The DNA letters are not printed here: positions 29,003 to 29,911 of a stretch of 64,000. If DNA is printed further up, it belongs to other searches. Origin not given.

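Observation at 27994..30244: Lysis region at the strand switch contains a PLD-family HKD protein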

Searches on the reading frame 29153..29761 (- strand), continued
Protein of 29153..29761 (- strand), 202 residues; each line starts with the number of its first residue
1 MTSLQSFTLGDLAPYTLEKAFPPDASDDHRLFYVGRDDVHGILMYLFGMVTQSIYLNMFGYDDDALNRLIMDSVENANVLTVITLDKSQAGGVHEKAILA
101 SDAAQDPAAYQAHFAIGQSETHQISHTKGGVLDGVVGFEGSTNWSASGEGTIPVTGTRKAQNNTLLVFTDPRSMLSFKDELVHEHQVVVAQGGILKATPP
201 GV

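Call 38: search_protein_families(library=pfam, alignment_id=A3, max_evalue=0.001)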
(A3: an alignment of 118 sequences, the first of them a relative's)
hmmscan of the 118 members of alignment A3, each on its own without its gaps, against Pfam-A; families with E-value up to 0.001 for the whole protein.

A. member 1, L008:4219-4941:- (241 aa): 0 families

B. families by the number of members that match (of 118 scanned): 23 families
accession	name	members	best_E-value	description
PF17289.8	Terminase_6C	6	2e-11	Terminase RNaseH-like domain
PF06074.18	Portal_Mu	5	1.7e-33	Portal protein of Mu bacteriophage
PF03237.21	Terminase_6N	5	4.5e-11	Terminase large subunit, T4likevirus-type, N-terminal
PF00149.33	Metallophos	4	7.5e-12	Calcineurin-like phosphoesterase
PF01734.28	Patatin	3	5.2e-31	Patatin-like phospholipase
PF04860.17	Phage_portal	2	7.6e-38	Phage portal protein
PF00300.27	His_Phos_1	2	1.8e-11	Histidine phosphatase superfamily (branch 1)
PF04233.19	Phage_Mu_F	2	1.3e-09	Phage Mu protein F like protein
PF00182.24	Glyco_hydro_19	2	6e-09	Chitinase class I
PF02586.19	SRAP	1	4.6e-31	SOS response associated peptidase (SRAP)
PF08924.17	Rv2525c_GlyHyd-like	1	5.7e-30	Rv2525c-like, glycoside hydrolase-like domain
PF04002.20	RadC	1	8.7e-28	RadC-like JAB domain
PF23140.1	Gp80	1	4.2e-22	Podophage GP4 fiber I protein gp80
PF03496.20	ADPrib_exo_Tox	1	1.7e-19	ADP-ribosyltransferase exoenzyme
PF20137.4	DUF6527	1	2.6e-11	Family of unknown function (DUF6527)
PF00877.26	NLPC_P60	1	0.00085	NlpC/P60 family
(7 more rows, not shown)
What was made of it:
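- Tried and rejected: I first thought the single Pfam NLPC_P60 hit among downstream neighbours (call 38) was the window's 219-aa protein.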

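Call 39: search_solved_structures(query=A1, max_evalue=10, show_alignments=3)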
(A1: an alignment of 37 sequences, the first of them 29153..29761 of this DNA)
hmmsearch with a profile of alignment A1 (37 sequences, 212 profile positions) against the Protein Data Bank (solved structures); distinct sequences matched with E-value up to 10: 5.
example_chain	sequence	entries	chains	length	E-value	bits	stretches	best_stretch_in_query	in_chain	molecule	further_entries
7e9g_E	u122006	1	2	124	0.42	13.2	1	140-176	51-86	DN13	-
9lm5_D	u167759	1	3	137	0.44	13.1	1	143-174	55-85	nanobody 1G9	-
6nxf_V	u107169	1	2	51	0.51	12.9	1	11-47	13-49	Ankyrin repeat domain 31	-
7epb_C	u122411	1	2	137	0.53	12.9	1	140-176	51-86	Anti-RON nanobody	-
6ehi_A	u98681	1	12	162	0.57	12.8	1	55-151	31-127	Nuclease NucT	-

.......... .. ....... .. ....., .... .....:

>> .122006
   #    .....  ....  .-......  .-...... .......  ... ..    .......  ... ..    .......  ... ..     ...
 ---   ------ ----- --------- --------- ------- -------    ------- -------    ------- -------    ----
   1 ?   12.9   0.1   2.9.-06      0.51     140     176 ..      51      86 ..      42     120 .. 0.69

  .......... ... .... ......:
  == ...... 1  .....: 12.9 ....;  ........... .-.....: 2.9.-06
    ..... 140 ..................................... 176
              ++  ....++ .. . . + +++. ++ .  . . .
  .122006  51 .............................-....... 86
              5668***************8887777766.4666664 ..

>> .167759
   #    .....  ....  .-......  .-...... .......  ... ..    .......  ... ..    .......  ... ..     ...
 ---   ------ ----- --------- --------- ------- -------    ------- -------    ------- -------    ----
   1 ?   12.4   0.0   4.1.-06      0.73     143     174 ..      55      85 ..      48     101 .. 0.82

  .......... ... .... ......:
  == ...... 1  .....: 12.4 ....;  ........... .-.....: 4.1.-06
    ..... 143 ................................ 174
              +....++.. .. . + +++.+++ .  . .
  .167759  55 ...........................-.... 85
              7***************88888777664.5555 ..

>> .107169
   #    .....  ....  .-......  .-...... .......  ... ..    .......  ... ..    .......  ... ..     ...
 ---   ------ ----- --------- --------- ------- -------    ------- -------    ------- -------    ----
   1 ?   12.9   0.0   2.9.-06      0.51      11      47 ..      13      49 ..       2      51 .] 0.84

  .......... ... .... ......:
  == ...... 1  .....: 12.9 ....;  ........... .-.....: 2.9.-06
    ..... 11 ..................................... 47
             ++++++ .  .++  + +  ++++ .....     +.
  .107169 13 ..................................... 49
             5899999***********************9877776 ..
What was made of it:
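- On Nuc/NucT-type endonucleases: The family profile against NucT gave E = 0.57 (call 39).
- Sequence similarity to NucT is not significant (profile E = 0.57, call 39).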

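Call 40: search_protein_families(library=ncbifam, proteins=[window:29153-29761:-], max_evalue=0.1)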
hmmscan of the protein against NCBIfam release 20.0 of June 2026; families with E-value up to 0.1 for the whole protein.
window:29153-29761:- (202 aa): 0 families

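Call 49: search_protein_families(library=pfam, proteins=[L149:3612-5435:-, L085:15539-16570:-, L147:1255-2085:-, L102:15501-16541:-, L087:666-995:+, L106:4104-5651:+, L099:1537-3075:-, L106:8626-9030:-, L125:12049-12867:+, L090:5548-6141:-], max_evalue=0.001)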
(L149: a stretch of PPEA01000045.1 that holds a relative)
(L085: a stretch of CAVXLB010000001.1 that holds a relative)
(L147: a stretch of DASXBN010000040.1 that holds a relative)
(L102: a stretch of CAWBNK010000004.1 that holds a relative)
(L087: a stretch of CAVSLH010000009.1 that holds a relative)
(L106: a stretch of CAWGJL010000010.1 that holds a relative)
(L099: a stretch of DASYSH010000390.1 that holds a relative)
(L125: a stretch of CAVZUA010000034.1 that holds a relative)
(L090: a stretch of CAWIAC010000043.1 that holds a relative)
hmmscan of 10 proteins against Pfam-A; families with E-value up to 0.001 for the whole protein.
L149:3612-5435:- (608 aa): 1 family
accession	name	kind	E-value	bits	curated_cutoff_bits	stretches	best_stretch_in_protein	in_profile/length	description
PF04185.19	Phosphoesterase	-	4.9e-66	223.8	23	1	141-509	1-356/356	Phosphoesterase family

L085:15539-16570:- (344 aa): 1 family
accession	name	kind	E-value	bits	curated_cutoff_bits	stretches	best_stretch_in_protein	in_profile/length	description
PF00248.27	Aldo_ket_red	-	2.7e-49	168.2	24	1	85-324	15-290/291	Aldo/keto reductase family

L147:1255-2085:- (277 aa): 3 families
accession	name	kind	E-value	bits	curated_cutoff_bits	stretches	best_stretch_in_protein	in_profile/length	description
PF13561.12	adh_short_C2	-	2.5e-61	207.7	27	1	29-261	1-236/236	Enoyl-(Acyl carrier protein) reductase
PF00106.31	adh_short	-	1.2e-53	181.9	26.6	1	23-212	1-190/195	short chain dehydrogenase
PF08659.16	KR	-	0.0001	22.8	22.6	1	24-134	2-115/180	KR domain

L102:15501-16541:- (347 aa): 1 family
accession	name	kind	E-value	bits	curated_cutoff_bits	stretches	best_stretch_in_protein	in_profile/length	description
PF04909.20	Amidohydro_2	-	2.5e-60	205.1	26.4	1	12-337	1-288/289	Amidohydrolase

L087:666-995:+ (110 aa): 0 families

L106:4104-5651:+ (516 aa): 1 family
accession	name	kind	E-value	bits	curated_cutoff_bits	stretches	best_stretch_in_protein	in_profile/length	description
PF09594.16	GT87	-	5.5e-05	23.5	25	1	227-462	2-237/237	Glycosyltransferase family 87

L099:1537-3075:- (513 aa): 0 families

L106:8626-9030:- (135 aa): 3 families
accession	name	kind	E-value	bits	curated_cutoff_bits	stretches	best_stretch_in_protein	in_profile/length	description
PF13279.12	4HBT_2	-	6.6e-16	59.3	25.5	1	8-120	1-120/122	Thioesterase-like superfamily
PF03061.28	4HBT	-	2.8e-09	37.6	20.6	1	16-89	1-73/79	Thioesterase superfamily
PF20791.3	Acyl-ACP_TE_C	-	1.1e-05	25.9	21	1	5-98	11-96/101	Acyl-ACP thioesterase C-terminal domain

L125:12049-12867:+ (273 aa): 2 families
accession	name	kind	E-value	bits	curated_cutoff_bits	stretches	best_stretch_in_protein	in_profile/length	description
PF00378.25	ECH_1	-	7.1e-51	173.4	27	1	19-272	3-250/251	Enoyl-CoA hydratase/isomerase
PF16113.10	ECH_2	-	8.1e-24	85.2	27.2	1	23-209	2-185/335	Enoyl-CoA hydratase/isomerase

L090:5548-6141:- (198 aa): 0 families

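Call 54: search_protein_families(library=pfam, alignment_id=A5, max_evalue=0.001)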
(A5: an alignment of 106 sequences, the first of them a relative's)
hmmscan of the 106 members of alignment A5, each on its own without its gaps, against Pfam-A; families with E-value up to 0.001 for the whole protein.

A. member 1, L075:5458-8001:- (848 aa): 1 family
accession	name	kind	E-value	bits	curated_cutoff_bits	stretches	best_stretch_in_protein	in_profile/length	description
PF04185.19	Phosphoesterase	-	1.2e-54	186.3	23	1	116-602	1-348/356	Phosphoesterase family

B. families by the number of members that match (of 106 scanned): 115 families (the first 25 are shown)
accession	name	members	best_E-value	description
PF07722.19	Peptidase_C26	3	1.4e-49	Peptidase C26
PF00117.34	GATase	3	7.2e-43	Glutamine amidotransferase class-I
PF00308.24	Bac_DnaA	2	5e-74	Bacterial DnaA ATPAse domain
PF00155.27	Aminotran_1_2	2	8.8e-64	Aminotransferase class I and II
PF02463.25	SMC_N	2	6.9e-31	RecF/RecN/SMC N terminal domain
PF08299.17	Bac_DnaA_C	2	1.5e-28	Bacterial dnaA protein helix-turn-helix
PF00196.25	GerE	2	6.1e-21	Bacterial regulatory proteins, luxR family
PF13304.12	AAA_21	2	4.5e-12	AAA domain, putative AbiEii toxin, Type IV TA system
PF13431.12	TPR_17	2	5.5e-12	Tetratricopeptide repeat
PF00005.33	ABC_tran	2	1.5e-10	ABC transporter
PF00903.31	Glyoxalase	2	1.1e-09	Glyoxalase/Bleomycin resistance protein/Dioxygenase superfamily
PF01695.23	IstB_IS21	2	3.8e-09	IstB-like ATP binding protein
PF00004.35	AAA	2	5.4e-09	ATPase family associated with various cellular activities (AAA)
PF11638.13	DnaA_N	2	1.5e-08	DnaA N-terminal domain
PF22677.2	Ble-like_N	2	1.6e-06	Bleomycin resistance protein-like N-terminal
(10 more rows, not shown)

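Call 55: search_protein_families(library=pfam, alignment_id=A6, max_evalue=0.001)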
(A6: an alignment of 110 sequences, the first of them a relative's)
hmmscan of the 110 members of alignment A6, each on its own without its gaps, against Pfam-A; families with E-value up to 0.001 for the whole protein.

A. member 1, L075:8821-9462:- (214 aa): 0 families

B. families by the number of members that match (of 110 scanned): 101 families (the first 25 are shown)
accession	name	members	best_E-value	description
PF13279.12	4HBT_2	4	6.6e-16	Thioesterase-like superfamily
PF03061.28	4HBT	4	2.8e-09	Thioesterase superfamily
PF20791.3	Acyl-ACP_TE_C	4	1.1e-05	Acyl-ACP thioesterase C-terminal domain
PF01764.32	Lipase_3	3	1.4e-31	Lipase (class 3)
PF02517.21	Rce1-like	3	1.7e-17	Type II CAAX prenyl endopeptidase Rce1-like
PF01424.28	R3H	3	1.7e-13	R3H domain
PF00144.29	Beta-lactamase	2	8.5e-56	Beta-lactamase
PF13379.11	NMT1_2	2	5.1e-14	NMT1-like family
PF07992.20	Pyr_redox_2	2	1.4e-11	Pyridine nucleotide-disulphide oxidoreductase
PF01738.24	DLH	2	2.2e-11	Dienelactone hydrolase family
PF09084.16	NMT1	2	5.2e-10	NMT1/THI5 like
PF09364.15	XFP_N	1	2.6e-175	XFP N-terminal domain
PF00871.23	Acetate_kinase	1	7.1e-114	Acetokinase family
PF13434.12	Lys_Orn_oxgnase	1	3.4e-107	L-lysine 6-monooxygenase/L-ornithine 5-monooxygenase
PF09363.15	XFP_C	1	1.1e-96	XFP C-terminal domain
PF04185.19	Phosphoesterase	1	4.9e-66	Phosphoesterase family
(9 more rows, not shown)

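Call 62: list_cluster_members(proteins=[P0004, P0006, P0010, P0020, P0026, P0045, P0058, P0064, P0088, P0091])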
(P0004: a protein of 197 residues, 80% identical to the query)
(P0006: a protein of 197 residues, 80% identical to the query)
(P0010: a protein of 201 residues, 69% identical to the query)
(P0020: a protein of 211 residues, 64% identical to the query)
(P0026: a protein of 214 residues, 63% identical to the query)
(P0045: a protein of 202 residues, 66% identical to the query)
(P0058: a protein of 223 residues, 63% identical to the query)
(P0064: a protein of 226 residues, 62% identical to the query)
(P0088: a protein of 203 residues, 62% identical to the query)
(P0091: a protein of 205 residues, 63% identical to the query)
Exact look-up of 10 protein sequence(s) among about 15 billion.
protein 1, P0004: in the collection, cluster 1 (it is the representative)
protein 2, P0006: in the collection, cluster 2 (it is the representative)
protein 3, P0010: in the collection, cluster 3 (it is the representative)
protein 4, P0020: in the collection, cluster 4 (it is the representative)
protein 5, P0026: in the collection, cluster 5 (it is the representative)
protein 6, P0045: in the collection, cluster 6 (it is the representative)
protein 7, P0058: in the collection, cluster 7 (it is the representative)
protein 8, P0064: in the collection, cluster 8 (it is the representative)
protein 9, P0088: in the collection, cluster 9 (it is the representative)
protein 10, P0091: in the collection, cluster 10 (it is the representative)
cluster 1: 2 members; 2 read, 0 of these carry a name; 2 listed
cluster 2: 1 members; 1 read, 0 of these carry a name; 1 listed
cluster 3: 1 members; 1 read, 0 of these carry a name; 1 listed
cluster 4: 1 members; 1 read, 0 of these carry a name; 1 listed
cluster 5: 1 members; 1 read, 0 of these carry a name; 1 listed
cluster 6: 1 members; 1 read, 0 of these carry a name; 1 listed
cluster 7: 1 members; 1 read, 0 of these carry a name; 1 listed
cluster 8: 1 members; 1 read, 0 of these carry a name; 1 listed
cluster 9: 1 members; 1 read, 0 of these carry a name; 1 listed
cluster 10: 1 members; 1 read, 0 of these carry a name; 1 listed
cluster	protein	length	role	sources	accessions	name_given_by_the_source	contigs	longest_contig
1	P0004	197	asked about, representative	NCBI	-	-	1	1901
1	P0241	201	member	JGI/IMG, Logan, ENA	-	-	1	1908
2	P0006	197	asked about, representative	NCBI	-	-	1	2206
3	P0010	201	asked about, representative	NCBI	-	-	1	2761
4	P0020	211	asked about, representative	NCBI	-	-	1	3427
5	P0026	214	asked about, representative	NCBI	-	-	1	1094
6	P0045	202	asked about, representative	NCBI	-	-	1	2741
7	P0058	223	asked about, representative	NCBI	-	-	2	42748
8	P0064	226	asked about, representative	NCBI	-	-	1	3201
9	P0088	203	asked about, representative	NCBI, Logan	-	-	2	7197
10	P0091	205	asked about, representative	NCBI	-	-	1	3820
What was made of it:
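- Tried and rejected: Cluster look-ups of NCBI-sourced homologues returned no names or taxa (call 62).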

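Call 63: fold_search(model_id=the predicted structure, library=viral)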
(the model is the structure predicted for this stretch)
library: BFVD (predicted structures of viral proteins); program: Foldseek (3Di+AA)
matches with E <= 10: 225; with E <= 0.001: 2
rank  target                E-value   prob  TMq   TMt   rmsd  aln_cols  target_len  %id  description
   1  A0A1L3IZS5            9.8e-06  1.00  0.47  0.37   7.7       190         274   14  (no name in the UniProt tables at hand)
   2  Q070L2                5.0e-04  1.00  0.50  0.29   6.4       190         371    6  Palmitylated EEV envelope lipase [Nile crocodilepox virus (isolate Crocodylus niloticus/Zimbabwe/Ume/2001)]
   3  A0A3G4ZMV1            1.5e-03  0.99  0.42  0.26   7.6       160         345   14  PLD phosphodiesterase domain-containing protein [Terrestrivirus sp.]
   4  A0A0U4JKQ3            2.5e-03  1.00  0.49  0.42   7.4       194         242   13  NucT-like nuclease [Arthrobacter phage Galaxy]
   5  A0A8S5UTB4            2.9e-03  0.99  0.46  0.46   9.1       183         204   12  Polyphosphate kinase C-terminal domain 1 [Siphoviridae sp. ct4fm14]
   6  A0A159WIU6            3.9e-03  0.99  0.50  0.53   7.1       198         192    7  Major envelope protein (Fragment) [Orf virus]
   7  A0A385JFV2            1.9e-02  0.97  0.41  0.33   6.1       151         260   10  Major envelope protein (Fragment) [Orf virus]
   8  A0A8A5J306            3.3e-02  0.89  0.47  0.36   9.0       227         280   10  (no name in the UniProt tables at hand)
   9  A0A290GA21            1.8e-01  0.28  0.28  0.40   7.6       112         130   12  CPXV061 protein [Cowpox virus]
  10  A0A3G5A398            3.6e-01  0.08  0.13  0.05   8.7        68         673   16  Putative AAA+ family ATPase [Harvfovirus sp.]
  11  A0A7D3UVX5            5.0e-01  0.02  0.14  0.07  17.0       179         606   10  AAA ATPase protein [Fadolivirus FV1/VV64]
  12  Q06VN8                5.7e-01  0.02  0.14  0.05  22.2       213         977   11  Structural protein ORF43 [Trichoplusia ni ascovirus 2c]
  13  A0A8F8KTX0            6.9e-01  0.04  0.11  0.05  12.0        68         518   10  Mitochondrial chaperone BCS1 [Clandestinovirus]
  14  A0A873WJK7            7.8e-01  0.04  0.14  0.16  13.4       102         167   12  Uncharacterized protein [Klebsiella phage Miami]
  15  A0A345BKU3            8.9e-01  0.03  0.14  0.19  15.8       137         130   14  (no name in the UniProt tables at hand)
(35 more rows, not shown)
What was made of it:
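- BFVD lists an Arthrobacter phage 'NucT-like nuclease' at E = 2.5e-3 (call 63).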

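Call 67: search_protein_representatives(alignment_id=A1)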
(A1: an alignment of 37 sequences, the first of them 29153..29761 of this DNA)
Query: 37 sequences, 212 profile positions. Proteins with E-value up to 0.001 (for the whole library): 487; up to 1e-10: 295; up to 1e-30: 93. The best 150 are listed.
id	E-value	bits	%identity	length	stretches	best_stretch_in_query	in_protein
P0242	4.4e-88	310.5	-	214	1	3-200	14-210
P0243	1.7e-85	302.1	-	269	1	3-207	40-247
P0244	1.8e-84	298.7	-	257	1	6-206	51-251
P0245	2.6e-82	291.7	-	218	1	4-196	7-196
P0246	2.7e-80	285.1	-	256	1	3-173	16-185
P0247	7.9e-80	283.6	-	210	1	6-199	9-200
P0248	1.0e-76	273.4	-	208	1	6-203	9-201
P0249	1.3e-76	273.0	-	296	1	4-208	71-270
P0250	1.1e-75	270.0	-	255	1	44-200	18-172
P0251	2.0e-75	269.2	-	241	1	4-206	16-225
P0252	2.3e-70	252.7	-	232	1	22-150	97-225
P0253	3.5e-68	245.5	-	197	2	5-118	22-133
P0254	3.5e-67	242.2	-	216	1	5-163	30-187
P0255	1.9e-66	239.9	-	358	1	4-159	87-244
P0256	7.8e-65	234.6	-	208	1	3-205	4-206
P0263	2.0e-55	203.8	-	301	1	5-144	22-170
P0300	2.1e-40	154.8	-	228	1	4-208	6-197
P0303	3.1e-39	150.9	-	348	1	6-118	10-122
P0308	1.7e-38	148.5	-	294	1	108-205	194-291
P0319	8.8e-35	136.4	-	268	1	14-154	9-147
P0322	6.6e-34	133.5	-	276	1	11-154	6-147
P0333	2.6e-31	125.0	-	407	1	12-203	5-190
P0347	9.6e-28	113.4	-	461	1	10-154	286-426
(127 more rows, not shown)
